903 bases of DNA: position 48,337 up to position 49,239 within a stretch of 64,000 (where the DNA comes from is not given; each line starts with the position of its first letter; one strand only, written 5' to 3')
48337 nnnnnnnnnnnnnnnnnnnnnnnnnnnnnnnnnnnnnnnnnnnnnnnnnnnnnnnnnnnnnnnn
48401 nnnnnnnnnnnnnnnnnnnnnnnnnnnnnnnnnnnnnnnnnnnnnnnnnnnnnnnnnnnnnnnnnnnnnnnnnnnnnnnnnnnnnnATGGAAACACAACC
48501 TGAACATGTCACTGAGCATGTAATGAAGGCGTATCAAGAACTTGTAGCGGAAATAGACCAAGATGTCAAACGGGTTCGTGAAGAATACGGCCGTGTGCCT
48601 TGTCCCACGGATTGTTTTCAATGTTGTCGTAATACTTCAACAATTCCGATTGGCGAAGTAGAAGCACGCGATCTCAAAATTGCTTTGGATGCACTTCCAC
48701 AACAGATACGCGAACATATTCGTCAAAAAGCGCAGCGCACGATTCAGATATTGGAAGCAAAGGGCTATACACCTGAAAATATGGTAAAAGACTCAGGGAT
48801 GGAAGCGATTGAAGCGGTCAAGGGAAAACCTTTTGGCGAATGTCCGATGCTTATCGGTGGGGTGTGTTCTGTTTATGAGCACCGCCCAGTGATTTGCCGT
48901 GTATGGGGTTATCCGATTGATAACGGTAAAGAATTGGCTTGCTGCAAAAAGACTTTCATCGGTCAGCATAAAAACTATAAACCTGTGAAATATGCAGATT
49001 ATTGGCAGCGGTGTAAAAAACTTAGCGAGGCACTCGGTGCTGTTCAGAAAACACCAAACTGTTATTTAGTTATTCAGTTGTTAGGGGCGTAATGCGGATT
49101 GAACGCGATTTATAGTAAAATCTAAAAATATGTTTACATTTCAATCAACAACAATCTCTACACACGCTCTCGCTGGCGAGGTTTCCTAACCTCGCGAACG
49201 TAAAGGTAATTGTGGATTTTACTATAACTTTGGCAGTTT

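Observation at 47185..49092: Fusion of a cold-shock domain with an Hfq-like Sm domain, coupled to a YkgJ Cys-cluster protein, behind a long structured leader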

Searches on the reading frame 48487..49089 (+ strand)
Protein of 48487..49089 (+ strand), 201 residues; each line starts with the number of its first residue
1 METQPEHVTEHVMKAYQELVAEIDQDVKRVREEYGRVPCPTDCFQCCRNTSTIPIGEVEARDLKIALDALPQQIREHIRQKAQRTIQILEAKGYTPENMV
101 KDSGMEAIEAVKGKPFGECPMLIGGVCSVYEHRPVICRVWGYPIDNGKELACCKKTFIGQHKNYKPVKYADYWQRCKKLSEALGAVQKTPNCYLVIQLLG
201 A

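Call 3: search_protein_families(library=pfam, proteins=[window:48487-49089:+], max_evalue=10)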
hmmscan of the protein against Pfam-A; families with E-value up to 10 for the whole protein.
window:48487-49089:+ (201 aa): 1 family
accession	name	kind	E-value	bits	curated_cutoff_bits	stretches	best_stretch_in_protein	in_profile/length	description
PF03692.20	CxxCxxCC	-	0.00031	21.8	23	1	39-139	2-68/85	Putative zinc- or iron-chelating domain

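Call 4: search_protein_families(library=ncbifam, proteins=[window:48487-49089:+], max_evalue=10)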
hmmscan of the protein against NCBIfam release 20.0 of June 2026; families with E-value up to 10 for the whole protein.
window:48487-49089:+ (201 aa): 1 family
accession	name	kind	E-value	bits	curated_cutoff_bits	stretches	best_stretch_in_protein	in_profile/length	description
NF007657.0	PRK10329.1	equivalog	0.1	12.6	131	1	85-135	17-67/81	glutaredoxin-like protein NrdH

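Call 49: search_protein_families(library=pfam, alignment_id=A2, max_evalue=1)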
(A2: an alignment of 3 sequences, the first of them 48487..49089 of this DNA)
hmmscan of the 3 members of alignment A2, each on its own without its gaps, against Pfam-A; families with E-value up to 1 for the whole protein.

A. member 1, window:48487-49089:+ (201 aa): 1 family
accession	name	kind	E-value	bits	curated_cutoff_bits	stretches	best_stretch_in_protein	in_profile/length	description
PF03692.20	CxxCxxCC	-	0.00031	21.8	23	1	39-139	2-68/85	Putative zinc- or iron-chelating domain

B. families by the number of members that match (of 3 scanned): 2 families
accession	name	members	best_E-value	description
PF03692.20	CxxCxxCC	3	5.3e-05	Putative zinc- or iron-chelating domain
PF22564.2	HAAS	1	0.02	HAAS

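Call 50: search_solved_structures(query=A2, max_evalue=10)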
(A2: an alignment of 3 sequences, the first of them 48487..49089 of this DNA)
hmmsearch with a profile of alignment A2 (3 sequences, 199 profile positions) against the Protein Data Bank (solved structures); distinct sequences matched with E-value up to 10: 5.
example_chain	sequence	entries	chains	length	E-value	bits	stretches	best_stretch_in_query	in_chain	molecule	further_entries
8j6n_A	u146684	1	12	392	0.045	16.6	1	4-51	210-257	Cystathionine gamma-lyase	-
6nmd_B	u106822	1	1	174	0.089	15.7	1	7-37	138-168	AcrVA1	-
4k2n_A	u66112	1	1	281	0.54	13.1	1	79-151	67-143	Enoyl-CoA hydratase/carnithine racemase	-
5vbn_A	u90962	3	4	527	0.78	12.6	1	25-72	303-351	DNA polymerase epsilon subunit 2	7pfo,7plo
4fva_A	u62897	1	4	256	1.5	11.7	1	96-148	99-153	5'-tyrosyl-DNA phosphodiesterase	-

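Call 81: search_protein_families(library=padloc, proteins=[window:48487-49089:+], max_evalue=0.01)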
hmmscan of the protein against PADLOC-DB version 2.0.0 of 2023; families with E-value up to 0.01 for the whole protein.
window:48487-49089:+ (201 aa): 0 families
